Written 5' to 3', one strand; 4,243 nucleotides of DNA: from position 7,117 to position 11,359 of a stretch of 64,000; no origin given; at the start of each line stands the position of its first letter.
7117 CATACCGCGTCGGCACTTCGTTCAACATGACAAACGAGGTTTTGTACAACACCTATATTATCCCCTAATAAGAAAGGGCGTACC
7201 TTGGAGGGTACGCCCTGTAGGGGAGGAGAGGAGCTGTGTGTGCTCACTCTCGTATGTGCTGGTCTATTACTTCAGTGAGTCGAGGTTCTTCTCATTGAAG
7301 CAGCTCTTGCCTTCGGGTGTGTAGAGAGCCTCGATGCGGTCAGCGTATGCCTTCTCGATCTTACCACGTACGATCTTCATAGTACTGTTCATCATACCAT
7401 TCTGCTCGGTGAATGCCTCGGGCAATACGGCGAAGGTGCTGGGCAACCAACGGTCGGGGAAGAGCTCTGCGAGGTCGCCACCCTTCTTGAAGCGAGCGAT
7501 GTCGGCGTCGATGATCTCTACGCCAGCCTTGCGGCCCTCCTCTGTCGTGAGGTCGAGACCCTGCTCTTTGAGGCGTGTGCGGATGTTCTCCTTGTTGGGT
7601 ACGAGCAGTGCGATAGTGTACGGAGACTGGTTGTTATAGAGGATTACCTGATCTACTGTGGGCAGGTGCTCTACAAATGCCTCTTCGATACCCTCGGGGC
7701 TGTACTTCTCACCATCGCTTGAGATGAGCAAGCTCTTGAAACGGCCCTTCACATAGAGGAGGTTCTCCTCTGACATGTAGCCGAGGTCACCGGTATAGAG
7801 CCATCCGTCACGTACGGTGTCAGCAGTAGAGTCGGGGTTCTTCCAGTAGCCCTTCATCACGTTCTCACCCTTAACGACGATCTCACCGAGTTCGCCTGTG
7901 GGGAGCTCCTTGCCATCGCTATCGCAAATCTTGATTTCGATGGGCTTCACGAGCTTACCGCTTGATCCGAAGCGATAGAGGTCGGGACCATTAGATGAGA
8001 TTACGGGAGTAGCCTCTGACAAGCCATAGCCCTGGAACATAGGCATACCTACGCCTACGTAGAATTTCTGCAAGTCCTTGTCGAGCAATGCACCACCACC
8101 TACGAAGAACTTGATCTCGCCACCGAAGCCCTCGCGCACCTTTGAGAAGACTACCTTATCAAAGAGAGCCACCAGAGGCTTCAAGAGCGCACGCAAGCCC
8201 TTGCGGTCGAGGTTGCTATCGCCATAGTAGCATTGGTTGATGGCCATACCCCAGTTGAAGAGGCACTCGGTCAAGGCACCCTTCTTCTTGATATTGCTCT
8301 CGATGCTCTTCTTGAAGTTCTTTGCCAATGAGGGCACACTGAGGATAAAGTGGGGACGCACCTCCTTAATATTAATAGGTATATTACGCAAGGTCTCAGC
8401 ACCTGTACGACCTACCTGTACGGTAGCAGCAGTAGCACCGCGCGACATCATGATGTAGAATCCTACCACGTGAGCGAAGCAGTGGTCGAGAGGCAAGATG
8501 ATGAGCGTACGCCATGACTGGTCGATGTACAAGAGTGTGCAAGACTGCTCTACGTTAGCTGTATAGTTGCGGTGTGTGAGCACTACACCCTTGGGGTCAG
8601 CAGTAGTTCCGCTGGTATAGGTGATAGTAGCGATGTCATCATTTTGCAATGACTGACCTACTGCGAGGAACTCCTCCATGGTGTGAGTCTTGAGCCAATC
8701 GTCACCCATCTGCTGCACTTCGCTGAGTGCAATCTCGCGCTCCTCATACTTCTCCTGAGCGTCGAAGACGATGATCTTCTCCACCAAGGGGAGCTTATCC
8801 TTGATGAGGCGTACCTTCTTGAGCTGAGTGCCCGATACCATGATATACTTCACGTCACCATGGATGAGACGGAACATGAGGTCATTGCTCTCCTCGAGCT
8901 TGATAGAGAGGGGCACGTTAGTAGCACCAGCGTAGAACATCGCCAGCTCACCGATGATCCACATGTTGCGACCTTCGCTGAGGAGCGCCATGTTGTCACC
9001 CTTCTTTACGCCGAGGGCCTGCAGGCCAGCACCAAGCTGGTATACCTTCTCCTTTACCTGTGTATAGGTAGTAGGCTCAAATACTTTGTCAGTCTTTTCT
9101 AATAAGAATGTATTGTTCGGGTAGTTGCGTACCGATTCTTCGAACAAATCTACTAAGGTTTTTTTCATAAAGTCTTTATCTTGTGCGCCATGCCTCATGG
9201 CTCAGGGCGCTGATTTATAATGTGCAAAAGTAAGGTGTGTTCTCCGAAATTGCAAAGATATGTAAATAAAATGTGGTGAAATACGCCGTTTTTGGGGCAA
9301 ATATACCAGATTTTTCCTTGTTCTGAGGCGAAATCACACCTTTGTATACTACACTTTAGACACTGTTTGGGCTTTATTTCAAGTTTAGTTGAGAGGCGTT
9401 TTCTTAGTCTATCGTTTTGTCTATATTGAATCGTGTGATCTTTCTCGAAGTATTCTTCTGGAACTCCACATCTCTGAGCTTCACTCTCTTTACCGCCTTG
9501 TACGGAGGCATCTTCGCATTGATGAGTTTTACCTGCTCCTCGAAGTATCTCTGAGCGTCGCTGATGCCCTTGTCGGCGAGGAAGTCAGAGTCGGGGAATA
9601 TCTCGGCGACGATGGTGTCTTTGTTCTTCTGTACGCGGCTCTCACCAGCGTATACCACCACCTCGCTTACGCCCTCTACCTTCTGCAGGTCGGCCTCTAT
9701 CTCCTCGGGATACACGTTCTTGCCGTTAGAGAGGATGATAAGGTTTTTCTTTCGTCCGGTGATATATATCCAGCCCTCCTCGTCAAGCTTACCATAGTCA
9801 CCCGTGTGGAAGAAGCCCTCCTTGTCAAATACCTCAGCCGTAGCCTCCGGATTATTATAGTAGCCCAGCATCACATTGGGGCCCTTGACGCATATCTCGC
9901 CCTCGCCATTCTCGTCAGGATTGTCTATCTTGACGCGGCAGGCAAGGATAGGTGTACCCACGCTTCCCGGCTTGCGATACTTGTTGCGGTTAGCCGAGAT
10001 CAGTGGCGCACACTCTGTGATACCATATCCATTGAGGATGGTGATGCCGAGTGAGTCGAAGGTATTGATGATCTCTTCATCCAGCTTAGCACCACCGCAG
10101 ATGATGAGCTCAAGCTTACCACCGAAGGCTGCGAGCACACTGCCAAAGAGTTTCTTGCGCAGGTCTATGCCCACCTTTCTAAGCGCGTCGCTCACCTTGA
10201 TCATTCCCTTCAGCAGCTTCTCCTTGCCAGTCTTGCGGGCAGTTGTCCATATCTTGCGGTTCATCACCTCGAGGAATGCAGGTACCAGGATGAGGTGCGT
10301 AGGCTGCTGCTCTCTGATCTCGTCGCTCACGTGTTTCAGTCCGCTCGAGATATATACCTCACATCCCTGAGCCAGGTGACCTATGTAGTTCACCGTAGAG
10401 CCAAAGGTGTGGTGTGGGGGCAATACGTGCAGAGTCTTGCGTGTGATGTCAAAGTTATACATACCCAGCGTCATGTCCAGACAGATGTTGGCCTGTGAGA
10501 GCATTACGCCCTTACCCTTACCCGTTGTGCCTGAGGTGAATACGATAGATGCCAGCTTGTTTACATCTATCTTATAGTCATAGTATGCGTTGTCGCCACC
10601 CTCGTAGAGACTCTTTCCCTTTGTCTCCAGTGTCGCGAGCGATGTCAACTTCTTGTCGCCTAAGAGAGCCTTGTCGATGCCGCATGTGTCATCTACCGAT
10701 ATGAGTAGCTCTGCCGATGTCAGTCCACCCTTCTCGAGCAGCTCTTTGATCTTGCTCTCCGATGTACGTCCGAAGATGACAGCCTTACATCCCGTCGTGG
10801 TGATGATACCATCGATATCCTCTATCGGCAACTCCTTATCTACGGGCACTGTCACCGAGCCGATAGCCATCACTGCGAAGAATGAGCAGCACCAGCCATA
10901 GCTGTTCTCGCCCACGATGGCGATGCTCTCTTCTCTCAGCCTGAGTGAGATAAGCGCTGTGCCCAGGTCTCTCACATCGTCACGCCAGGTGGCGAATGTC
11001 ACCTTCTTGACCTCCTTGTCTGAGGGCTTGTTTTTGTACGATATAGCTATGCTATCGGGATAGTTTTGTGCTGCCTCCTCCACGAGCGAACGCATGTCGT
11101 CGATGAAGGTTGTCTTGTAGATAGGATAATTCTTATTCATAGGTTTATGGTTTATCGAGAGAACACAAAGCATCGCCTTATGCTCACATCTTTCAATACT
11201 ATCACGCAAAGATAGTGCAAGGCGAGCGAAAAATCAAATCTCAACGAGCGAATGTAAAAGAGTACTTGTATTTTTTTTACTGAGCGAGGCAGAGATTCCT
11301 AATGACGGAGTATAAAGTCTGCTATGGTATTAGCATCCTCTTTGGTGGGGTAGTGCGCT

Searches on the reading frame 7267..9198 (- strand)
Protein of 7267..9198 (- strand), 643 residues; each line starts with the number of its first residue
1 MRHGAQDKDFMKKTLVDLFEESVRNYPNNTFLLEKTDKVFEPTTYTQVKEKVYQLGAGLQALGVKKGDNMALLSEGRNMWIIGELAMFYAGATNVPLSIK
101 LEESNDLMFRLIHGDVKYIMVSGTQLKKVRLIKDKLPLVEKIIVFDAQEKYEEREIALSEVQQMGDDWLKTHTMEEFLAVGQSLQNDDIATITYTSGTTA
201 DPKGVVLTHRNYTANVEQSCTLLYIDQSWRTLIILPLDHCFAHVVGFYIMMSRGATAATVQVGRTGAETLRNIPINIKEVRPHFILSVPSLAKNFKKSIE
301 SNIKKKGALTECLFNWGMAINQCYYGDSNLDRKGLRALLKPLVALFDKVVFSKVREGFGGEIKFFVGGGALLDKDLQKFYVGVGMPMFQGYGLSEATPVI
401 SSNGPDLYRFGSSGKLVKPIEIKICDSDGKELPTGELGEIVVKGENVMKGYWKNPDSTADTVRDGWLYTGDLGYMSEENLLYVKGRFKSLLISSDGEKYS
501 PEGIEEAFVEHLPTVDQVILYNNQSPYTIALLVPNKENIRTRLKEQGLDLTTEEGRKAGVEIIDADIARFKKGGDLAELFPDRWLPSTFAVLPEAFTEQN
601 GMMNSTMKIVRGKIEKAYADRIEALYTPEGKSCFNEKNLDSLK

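Call 57: search_protein_families(library=pfam, proteins=[window:7267-9198:-])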
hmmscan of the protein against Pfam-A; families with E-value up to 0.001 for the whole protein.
window:7267-9198:- (643 aa): 2 families
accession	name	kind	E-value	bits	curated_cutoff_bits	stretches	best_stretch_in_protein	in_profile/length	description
PF00501.34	AMP-binding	-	8.8e-70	235.9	29.9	1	19-452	1-384/384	AMP-binding enzyme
PF23562.2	AMP-binding_C_3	-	1.5e-06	29.1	20.8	0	490-539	3-52/124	AMP-binding enzyme C-terminal domain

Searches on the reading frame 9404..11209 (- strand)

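Call 57: search_protein_families(library=pfam, proteins=[window:9404-11209:-])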
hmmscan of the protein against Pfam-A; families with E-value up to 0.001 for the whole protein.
window:9404-11209:- (601 aa): 1 family
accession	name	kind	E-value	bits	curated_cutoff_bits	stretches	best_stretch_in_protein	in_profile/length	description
PF00501.34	AMP-binding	-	9.1e-65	219.3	29.9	1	44-451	2-384/384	AMP-binding enzyme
